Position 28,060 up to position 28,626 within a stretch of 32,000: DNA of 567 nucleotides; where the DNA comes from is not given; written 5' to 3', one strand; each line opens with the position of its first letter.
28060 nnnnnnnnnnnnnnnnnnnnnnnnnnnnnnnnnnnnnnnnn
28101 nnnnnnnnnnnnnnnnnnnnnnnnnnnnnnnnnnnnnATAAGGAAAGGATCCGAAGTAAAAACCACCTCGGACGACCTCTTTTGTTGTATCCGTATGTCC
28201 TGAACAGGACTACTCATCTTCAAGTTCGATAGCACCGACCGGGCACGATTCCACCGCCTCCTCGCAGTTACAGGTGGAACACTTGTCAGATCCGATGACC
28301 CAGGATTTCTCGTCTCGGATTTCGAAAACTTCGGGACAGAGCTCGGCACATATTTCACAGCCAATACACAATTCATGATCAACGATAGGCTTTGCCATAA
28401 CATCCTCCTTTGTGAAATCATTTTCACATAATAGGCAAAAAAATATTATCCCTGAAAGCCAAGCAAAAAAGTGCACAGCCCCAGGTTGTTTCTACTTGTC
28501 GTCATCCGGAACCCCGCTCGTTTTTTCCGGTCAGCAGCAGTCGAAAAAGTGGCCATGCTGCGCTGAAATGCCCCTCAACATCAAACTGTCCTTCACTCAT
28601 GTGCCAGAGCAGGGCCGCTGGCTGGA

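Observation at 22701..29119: Co-oriented N-oxide / hydroxylamine island: partner-less HAO-type octahaem cytochrome, HPP remnant, DUF438-hemerythrin, Hcp, cupin, ferredoxin, TetR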

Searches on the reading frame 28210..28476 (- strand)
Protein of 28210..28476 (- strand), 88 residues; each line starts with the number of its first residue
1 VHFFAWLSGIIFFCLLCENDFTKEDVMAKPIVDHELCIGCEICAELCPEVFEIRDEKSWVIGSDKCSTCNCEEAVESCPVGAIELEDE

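Call 3: search_protein_families(library=pfam, proteins=[window:28210-28476:-], max_evalue=0.01)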
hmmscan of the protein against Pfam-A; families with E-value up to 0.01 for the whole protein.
window:28210-28476:- (88 aa): 9 families
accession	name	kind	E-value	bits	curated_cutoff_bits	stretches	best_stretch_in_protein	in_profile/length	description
PF13370.11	Fer4_13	-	1.2e-11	45.5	24.5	1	32-84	1-57/58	4Fe-4S single cluster domain of Ferredoxin I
PF13459.11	Fer4_15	-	1.6e-08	35.5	22.4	1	32-84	3-65/66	4Fe-4S single cluster domain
PF14697.11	Fer4_21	-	7.8e-08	32.8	35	2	32-85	3-59/59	4Fe-4S dicluster domain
PF00037.32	Fer4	-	4.4e-06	26.7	21.1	1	30-48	1-19/24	4Fe-4S binding domain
PF06902.16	Fer4_19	-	5e-06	26.9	24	1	33-85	11-61/64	Divergent 4Fe-4S mono-cluster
PF12838.12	Fer4_7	-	5.2e-06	27.3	27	1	37-82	2-52/52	4Fe-4S dicluster domain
PF12797.12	Fer4_2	-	0.00014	22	24.5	1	29-49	2-22/22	4Fe-4S binding domain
PF12837.12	Fer4_6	-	0.00024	21.4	25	1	30-49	2-21/24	4Fe-4S binding domain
PF13237.11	Fer4_10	-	0.00054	20.3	25.5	1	30-79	2-53/53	4Fe-4S dicluster domain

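Call 4: search_protein_families(library=ncbifam, proteins=[window:28210-28476:-], max_evalue=0.01)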
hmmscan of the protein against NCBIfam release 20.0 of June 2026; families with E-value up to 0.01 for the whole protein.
window:28210-28476:- (88 aa): 42 families (the best 25 are shown)
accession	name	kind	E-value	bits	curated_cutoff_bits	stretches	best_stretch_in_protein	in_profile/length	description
NF040864.1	HgcB_ferredoxin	equivalog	9.7e-09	35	99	1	32-86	11-64/93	mercury methylation ferredoxin HgcB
TIGR03224.1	benzo_boxA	equivalog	1.8e-07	30.4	459.2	1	28-84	3-57/411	benzoyl-CoA 2,3-epoxidase subunit BoxA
TIGR02179.1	PorD_KorD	subfamily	9.8e-07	28.8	60.05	1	27-88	17-77/78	2-oxoacid:acceptor oxidoreductase, delta subunit, pyruvate/2-ketoisovalerate family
NF040684.1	PorD_Arch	equivalog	1.3e-06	28.4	120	1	28-88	25-84/85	pyruvate synthase subunit PorD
NF045874.1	Vhu_polyferre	exception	1.9e-06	26.9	600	1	29-86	190-246/381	F420-non-reducing hydrogenase associated-polyferredoxin VhuB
NF038196.1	ferrodoxin_EFR1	subfamily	1.1e-05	25.6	75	1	18-86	167-232/242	EFR1 family ferrodoxin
NF007202.0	PRK09623.1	equivalog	1.2e-05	25.6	166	1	20-87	36-102/105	3-methyl-2-oxobutanoate dehydrogenase subunit delta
NF006221.0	PRK08348.1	subfamily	1.2e-05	25.1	124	1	25-87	34-96/136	NADH-plastoquinone oxidoreductase subunit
NF043039.1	HgcAB_like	equivalog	1.3e-05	24.9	285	1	23-83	288-349/350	HgcAB-like fusion protein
NF009053.0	PRK12387.1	subfamily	2.3e-05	24.2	204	1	24-88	27-95/180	formate hydrogenlyase complex iron-sulfur subunit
NF007382.0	PRK09898.1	equivalog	2.4e-05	24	213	1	30-85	149-200/208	ferredoxin-like protein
TIGR04270.1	Rama_corrin_act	subfamily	2.7e-05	22.7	500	1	32-85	475-529/534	methylamine methyltransferase corrinoid protein reductive activase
NF007203.0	PRK09624.1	equivalog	5.3e-05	23.4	171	2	29-85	45-100/105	pyuvate ferredoxin oxidoreductase subunit delta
NF040770.1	hetero_SS_HdrA2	exception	6.4e-05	21.2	1100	1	29-86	571-626/777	CoB-CoM heterodisulfide reductase HdrA2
TIGR02494.1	PFLE_PFLC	subfamily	6.8e-05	22.3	174.35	1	7-85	21-99/293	glycyl-radical enzyme activating protein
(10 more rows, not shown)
